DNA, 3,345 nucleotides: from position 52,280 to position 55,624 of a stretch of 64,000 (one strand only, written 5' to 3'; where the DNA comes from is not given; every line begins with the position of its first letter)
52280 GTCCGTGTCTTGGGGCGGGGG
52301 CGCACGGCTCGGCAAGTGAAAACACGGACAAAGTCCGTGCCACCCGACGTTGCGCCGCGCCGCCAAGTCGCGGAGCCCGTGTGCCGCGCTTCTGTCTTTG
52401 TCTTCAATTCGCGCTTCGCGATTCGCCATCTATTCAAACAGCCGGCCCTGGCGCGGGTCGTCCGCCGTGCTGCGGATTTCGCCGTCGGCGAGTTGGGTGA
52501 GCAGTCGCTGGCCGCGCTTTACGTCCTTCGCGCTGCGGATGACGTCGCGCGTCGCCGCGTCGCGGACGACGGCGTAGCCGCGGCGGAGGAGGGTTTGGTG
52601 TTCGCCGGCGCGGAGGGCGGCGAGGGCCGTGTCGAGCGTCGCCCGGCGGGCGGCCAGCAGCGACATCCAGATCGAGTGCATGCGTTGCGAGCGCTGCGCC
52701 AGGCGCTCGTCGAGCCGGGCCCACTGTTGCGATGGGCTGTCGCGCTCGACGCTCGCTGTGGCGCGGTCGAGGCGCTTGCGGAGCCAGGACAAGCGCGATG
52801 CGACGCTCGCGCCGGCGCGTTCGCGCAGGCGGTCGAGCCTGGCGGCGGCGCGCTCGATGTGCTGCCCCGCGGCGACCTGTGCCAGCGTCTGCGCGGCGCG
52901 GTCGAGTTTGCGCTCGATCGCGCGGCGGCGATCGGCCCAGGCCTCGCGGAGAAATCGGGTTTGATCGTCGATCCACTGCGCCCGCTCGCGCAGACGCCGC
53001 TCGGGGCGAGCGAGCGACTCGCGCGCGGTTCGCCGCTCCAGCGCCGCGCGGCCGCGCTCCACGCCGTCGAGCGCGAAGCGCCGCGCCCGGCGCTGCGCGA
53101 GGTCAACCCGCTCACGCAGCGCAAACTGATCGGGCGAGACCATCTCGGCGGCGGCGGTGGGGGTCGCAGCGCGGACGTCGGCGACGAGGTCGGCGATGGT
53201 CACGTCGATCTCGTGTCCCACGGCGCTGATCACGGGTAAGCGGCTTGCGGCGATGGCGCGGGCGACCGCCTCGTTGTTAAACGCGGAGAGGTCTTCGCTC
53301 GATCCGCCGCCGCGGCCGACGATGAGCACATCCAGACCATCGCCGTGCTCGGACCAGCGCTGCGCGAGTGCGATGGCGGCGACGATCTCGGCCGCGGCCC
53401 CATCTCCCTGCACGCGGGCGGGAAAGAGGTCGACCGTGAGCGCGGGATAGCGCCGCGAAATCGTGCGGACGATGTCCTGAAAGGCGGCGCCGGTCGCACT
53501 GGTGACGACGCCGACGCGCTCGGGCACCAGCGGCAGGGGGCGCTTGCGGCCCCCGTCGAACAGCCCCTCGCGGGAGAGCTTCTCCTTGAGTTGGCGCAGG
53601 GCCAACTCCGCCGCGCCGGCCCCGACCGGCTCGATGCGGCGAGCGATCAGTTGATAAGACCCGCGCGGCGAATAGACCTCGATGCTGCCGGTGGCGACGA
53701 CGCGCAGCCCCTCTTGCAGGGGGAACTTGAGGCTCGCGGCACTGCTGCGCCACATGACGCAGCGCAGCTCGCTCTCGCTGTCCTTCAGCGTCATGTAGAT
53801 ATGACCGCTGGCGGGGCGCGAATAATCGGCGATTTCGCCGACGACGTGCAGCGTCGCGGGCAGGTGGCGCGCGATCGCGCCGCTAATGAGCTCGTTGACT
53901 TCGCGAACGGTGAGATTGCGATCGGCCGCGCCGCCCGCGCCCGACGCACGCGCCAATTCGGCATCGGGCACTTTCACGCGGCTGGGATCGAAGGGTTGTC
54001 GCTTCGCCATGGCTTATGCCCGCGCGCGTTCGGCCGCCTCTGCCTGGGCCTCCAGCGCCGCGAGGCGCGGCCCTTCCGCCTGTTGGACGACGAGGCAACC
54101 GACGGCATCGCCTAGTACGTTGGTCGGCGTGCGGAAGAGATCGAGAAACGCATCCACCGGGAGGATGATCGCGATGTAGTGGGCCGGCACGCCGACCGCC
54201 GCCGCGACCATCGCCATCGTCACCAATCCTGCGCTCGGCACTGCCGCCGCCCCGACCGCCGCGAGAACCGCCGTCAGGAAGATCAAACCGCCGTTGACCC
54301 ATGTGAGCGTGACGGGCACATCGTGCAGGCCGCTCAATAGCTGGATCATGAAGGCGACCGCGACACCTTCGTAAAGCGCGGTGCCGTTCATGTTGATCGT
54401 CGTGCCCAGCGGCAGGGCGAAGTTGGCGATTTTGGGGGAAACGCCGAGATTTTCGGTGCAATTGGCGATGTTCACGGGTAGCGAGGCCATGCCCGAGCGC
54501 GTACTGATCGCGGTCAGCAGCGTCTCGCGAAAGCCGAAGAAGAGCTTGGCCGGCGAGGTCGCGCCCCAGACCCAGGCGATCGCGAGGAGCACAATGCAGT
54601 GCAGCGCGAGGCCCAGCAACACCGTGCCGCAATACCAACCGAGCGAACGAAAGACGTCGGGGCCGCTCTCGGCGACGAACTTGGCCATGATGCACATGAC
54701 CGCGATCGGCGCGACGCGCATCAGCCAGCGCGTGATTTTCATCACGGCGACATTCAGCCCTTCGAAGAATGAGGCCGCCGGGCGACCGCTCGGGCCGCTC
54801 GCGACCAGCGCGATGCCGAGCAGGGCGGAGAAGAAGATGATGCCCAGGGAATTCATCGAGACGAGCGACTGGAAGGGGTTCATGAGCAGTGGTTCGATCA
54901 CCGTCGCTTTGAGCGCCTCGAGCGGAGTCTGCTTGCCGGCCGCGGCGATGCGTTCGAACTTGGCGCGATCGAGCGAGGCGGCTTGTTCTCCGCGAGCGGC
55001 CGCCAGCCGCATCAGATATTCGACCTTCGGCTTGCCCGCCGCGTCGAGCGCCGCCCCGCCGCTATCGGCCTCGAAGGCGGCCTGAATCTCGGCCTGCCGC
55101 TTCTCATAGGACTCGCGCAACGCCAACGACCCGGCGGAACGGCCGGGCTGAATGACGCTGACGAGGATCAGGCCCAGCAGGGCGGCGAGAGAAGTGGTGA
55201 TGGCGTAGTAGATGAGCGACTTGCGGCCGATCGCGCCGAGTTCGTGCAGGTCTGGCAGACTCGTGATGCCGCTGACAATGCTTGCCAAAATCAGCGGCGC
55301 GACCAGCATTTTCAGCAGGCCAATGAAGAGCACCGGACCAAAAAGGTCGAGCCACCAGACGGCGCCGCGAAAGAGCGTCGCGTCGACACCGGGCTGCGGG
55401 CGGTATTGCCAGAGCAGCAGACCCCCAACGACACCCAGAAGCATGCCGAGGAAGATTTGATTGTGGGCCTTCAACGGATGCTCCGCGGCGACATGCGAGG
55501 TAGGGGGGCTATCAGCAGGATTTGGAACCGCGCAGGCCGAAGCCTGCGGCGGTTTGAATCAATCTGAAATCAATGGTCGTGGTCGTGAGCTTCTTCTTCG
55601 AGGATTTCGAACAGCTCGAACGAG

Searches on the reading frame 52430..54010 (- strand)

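Call 26: search_protein_families(library=ncbifam, proteins=[window:52430-54010:-], max_evalue=0.00001)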
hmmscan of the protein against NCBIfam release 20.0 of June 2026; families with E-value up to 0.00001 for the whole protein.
window:52430-54010:- (526 aa): 1 family
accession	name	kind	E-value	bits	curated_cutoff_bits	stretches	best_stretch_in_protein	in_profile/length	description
TIGR00237.1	xseA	equivalog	2.2e-138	461.7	180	2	34-387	1-350/389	exodeoxyribonuclease VII large subunit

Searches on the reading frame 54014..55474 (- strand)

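Call 26: search_protein_families(library=ncbifam, proteins=[window:54014-55474:-], max_evalue=0.00001)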
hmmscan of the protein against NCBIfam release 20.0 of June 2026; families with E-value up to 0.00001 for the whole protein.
window:54014-55474:- (486 aa): 4 families
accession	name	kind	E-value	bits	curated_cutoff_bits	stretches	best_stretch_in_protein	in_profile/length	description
NF002461.0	PRK01663.1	subfamily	8e-50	170.1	513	2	165-468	109-403/428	C4-dicarboxylate transporter DctA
NF008440.0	PRK11283.1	equivalog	2.2e-46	158.5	638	2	166-467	118-412/437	glutamate/aspartate:proton symporter GltP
NF009587.0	PRK13027.1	subfamily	8.4e-40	136.9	570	2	167-467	111-403/442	C4-dicarboxylate transporter DctA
NF010151.0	PRK13628.1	equivalog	2.3e-23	82.9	308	1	190-432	128-362/407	serine/threonine transporter SstT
